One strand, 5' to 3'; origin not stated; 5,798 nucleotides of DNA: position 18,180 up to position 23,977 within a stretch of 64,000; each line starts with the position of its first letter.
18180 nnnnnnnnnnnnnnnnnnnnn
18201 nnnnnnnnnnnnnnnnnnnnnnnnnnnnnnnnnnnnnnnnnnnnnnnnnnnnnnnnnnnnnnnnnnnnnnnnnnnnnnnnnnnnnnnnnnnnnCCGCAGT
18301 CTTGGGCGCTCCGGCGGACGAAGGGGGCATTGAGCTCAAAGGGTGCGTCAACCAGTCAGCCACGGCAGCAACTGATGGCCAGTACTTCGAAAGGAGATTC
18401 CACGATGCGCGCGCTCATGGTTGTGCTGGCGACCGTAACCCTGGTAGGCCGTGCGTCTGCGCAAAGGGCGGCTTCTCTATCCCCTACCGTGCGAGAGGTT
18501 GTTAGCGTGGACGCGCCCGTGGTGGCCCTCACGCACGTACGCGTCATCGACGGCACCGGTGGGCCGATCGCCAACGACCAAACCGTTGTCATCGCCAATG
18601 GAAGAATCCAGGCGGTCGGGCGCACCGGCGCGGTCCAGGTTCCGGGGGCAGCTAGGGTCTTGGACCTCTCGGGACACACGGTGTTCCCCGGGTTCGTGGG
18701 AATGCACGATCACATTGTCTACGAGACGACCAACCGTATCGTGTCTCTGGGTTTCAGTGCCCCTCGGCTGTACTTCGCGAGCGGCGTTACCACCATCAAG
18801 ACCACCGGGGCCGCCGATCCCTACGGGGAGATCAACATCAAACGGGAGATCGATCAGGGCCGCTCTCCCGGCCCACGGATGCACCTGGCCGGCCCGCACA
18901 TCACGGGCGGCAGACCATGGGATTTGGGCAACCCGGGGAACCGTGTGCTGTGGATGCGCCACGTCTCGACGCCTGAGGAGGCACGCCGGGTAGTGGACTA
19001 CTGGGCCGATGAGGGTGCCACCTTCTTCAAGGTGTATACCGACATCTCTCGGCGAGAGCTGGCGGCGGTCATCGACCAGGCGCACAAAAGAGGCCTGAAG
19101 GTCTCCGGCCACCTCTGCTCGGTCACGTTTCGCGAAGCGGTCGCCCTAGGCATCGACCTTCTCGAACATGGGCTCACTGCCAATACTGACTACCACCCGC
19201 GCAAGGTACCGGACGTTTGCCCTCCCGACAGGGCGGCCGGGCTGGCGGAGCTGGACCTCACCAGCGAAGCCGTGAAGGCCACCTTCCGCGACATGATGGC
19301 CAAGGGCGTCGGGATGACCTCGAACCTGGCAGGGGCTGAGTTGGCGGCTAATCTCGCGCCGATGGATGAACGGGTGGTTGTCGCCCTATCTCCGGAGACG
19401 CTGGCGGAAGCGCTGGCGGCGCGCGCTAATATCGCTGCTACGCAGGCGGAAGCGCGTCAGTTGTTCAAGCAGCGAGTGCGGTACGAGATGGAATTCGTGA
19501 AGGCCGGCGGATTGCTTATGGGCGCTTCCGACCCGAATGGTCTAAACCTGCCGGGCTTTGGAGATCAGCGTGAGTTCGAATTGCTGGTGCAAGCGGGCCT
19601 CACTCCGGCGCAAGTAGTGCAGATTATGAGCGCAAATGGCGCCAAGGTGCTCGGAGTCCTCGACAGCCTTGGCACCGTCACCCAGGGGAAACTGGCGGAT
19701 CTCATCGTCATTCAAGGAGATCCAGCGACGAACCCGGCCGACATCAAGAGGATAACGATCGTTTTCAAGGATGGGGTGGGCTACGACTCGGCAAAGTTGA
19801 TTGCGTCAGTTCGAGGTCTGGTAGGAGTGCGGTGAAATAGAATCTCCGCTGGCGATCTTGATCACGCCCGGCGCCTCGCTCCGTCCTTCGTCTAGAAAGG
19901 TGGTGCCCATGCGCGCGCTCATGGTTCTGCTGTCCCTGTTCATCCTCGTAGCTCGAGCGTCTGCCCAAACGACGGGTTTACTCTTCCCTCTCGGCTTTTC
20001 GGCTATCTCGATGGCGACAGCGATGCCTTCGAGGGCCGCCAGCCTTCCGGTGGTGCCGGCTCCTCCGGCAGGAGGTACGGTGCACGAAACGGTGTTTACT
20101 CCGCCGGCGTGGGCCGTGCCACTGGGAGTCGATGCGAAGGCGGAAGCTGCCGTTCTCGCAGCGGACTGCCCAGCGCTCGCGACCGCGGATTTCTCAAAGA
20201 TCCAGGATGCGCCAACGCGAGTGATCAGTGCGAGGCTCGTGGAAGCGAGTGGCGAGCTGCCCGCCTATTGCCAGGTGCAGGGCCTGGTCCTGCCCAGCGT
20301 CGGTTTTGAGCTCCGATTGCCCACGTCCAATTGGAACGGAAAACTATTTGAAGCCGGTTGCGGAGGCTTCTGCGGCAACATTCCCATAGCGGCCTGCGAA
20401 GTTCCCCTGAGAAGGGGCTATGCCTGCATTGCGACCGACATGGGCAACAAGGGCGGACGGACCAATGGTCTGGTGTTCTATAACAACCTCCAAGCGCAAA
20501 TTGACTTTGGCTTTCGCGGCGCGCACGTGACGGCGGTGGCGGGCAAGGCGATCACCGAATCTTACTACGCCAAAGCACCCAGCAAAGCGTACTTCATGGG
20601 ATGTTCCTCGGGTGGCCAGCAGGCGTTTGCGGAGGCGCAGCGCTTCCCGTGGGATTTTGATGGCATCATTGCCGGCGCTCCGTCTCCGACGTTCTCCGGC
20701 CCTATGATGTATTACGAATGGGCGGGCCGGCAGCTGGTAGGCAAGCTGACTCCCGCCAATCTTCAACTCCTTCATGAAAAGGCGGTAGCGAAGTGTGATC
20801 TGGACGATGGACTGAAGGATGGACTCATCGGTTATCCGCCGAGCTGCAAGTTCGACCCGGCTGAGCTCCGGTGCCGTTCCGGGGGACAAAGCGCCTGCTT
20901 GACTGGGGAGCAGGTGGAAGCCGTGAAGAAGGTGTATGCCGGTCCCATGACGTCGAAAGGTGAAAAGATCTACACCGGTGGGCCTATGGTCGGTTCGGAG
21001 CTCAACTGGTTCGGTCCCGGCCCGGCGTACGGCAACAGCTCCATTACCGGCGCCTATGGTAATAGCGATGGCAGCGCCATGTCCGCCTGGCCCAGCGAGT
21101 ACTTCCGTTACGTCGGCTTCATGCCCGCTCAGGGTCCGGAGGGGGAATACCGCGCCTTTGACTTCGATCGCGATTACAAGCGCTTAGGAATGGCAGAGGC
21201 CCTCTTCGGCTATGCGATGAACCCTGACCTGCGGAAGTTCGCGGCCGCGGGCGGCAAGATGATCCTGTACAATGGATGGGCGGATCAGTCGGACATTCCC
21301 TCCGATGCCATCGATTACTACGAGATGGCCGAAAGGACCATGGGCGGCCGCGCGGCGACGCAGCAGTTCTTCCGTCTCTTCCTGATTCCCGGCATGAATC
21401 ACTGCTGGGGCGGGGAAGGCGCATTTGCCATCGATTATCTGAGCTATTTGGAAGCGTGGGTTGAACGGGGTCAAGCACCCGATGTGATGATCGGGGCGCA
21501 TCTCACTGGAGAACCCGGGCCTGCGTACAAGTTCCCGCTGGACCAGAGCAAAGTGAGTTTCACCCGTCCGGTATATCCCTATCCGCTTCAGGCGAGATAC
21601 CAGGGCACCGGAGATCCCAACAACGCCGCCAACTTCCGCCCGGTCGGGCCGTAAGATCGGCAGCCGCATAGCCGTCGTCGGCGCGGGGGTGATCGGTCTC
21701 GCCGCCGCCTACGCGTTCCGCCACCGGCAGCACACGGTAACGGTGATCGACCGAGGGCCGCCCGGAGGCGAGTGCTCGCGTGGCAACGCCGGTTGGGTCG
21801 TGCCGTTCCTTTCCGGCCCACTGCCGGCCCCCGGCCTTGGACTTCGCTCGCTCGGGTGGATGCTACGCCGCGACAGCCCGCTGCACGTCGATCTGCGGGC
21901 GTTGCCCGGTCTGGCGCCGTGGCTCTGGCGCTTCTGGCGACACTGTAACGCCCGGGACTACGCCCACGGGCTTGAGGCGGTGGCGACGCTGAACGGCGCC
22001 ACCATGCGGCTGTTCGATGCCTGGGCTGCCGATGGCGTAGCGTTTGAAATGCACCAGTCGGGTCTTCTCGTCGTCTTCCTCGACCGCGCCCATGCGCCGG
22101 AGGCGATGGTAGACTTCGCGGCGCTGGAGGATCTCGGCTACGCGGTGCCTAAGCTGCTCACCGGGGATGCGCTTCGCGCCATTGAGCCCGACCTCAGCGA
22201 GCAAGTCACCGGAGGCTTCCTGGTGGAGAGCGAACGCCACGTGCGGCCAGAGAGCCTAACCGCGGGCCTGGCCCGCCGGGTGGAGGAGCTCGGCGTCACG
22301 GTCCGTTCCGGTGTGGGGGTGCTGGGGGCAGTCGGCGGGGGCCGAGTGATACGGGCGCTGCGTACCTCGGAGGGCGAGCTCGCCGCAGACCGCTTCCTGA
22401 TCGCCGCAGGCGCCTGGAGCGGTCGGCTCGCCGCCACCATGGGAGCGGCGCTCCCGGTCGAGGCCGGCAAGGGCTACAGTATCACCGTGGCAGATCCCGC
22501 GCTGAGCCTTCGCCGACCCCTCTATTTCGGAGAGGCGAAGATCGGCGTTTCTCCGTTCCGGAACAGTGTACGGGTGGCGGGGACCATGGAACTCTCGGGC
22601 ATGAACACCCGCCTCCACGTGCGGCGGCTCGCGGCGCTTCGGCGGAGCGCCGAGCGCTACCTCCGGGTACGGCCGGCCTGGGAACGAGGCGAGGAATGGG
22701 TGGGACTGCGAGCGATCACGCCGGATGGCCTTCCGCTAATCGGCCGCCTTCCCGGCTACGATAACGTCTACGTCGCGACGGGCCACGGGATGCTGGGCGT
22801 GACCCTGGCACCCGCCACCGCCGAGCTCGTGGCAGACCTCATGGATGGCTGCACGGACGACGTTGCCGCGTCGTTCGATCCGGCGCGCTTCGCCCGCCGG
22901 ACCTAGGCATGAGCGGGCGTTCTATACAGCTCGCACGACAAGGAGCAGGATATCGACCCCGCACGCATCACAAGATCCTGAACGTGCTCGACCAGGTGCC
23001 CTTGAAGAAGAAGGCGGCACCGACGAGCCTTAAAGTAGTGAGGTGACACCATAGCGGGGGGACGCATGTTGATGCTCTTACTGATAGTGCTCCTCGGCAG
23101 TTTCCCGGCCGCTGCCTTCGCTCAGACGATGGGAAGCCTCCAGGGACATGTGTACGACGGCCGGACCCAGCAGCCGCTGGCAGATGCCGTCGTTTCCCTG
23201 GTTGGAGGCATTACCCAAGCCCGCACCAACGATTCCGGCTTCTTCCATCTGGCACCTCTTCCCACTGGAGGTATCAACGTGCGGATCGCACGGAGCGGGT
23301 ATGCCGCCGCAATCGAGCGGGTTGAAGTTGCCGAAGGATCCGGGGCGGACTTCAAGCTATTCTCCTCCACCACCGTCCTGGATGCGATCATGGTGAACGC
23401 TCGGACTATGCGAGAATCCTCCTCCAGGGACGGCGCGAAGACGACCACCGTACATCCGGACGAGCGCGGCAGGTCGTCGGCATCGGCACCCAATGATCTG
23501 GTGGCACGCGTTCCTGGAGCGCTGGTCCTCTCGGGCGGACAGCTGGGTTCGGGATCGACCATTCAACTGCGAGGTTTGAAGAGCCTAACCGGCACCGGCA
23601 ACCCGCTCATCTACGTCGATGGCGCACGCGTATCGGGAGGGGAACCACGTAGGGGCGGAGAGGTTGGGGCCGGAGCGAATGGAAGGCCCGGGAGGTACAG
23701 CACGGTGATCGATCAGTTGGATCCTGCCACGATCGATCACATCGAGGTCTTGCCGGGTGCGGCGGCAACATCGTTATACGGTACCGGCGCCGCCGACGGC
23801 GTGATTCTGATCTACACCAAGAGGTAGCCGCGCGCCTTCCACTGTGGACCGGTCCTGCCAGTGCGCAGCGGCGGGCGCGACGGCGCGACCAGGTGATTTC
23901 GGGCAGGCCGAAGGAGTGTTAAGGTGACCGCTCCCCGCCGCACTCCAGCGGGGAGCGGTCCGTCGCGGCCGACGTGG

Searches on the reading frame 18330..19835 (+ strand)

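Call 63: search_protein_families(library=pfam, proteins=[window:18330-19835:+], max_evalue=0.00001)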
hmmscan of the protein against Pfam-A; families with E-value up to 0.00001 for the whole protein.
window:18330-19835:+ (501 aa): 2 families
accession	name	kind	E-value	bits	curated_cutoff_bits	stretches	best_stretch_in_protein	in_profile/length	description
PF01979.26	Amidohydro_1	-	1.7e-17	64.2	25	1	421-482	278-342/345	Amidohydrolase family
PF07969.17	Amidohydro_3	-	2.1e-10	41.1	29.7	0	424-476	407-460/472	Amidohydrolase family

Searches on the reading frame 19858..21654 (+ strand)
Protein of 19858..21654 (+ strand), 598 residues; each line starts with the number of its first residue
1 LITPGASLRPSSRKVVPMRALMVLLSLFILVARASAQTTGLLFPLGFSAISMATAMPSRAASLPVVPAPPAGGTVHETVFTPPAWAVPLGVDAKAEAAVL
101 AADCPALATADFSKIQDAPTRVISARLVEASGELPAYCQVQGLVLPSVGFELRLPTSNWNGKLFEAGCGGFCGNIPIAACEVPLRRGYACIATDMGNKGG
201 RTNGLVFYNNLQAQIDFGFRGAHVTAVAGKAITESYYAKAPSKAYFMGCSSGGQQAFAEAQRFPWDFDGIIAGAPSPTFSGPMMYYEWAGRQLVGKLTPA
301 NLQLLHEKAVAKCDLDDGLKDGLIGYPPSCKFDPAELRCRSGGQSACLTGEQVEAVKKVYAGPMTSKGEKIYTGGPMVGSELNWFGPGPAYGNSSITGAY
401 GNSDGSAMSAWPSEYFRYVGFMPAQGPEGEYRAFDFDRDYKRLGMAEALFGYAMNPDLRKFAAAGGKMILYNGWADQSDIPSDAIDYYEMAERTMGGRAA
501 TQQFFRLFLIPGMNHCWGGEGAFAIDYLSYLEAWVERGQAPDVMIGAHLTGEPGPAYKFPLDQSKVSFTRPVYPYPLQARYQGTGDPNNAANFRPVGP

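Call 63: search_protein_families(library=pfam, proteins=[window:19858-21654:+], max_evalue=0.00001)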
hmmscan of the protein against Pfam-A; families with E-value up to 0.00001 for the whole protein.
window:19858-21654:+ (598 aa): 1 family
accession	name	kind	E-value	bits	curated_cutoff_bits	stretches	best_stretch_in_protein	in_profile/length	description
PF07519.17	Tannase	-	1.6e-106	357.6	29.8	1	131-594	4-488/490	Tannase and feruloyl esterase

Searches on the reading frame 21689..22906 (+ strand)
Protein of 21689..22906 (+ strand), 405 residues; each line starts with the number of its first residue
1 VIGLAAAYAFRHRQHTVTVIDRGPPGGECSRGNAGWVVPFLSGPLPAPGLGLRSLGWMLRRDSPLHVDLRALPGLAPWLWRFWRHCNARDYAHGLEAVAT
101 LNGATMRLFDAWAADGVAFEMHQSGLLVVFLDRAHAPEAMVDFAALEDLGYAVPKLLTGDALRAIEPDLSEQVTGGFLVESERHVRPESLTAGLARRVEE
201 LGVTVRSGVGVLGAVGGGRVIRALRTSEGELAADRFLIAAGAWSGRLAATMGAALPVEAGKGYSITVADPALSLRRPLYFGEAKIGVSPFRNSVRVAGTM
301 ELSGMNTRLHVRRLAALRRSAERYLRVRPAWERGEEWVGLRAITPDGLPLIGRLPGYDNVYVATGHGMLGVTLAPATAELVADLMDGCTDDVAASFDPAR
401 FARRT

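Call 63: search_protein_families(library=pfam, proteins=[window:21689-22906:+], max_evalue=0.00001)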
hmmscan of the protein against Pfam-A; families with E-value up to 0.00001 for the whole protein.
window:21689-22906:+ (405 aa): 1 family
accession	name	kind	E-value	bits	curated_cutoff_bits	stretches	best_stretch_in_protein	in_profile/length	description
PF01266.30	DAO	-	1.3e-58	199.7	27.9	1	1-384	9-353/353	FAD dependent oxidoreductase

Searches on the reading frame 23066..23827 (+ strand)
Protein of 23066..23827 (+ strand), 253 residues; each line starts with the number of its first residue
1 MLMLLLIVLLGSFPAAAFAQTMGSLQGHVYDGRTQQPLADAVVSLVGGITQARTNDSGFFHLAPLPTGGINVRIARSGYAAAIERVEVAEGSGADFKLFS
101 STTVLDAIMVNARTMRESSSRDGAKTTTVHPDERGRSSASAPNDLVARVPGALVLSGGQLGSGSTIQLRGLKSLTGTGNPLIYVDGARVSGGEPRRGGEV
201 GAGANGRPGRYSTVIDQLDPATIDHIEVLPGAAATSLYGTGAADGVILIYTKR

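Call 63: search_protein_families(library=pfam, proteins=[window:23066-23827:+], max_evalue=0.00001)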
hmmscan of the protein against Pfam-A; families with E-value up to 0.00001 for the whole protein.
window:23066-23827:+ (253 aa): 3 families
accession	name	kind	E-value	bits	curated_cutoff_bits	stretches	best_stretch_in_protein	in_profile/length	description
PF07715.20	Plug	-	4.5e-16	59.7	23.9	1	125-246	8-107/107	TonB-dependent Receptor Plug Domain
PF13620.12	CarboxypepD_reg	-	1.4e-11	45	32.3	1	24-94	1-75/82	Carboxypeptidase regulatory-like domain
PF13715.12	CarbopepD_reg_2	-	2.9e-09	37.3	32.2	1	25-110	1-88/88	CarboxypepD_reg-like domain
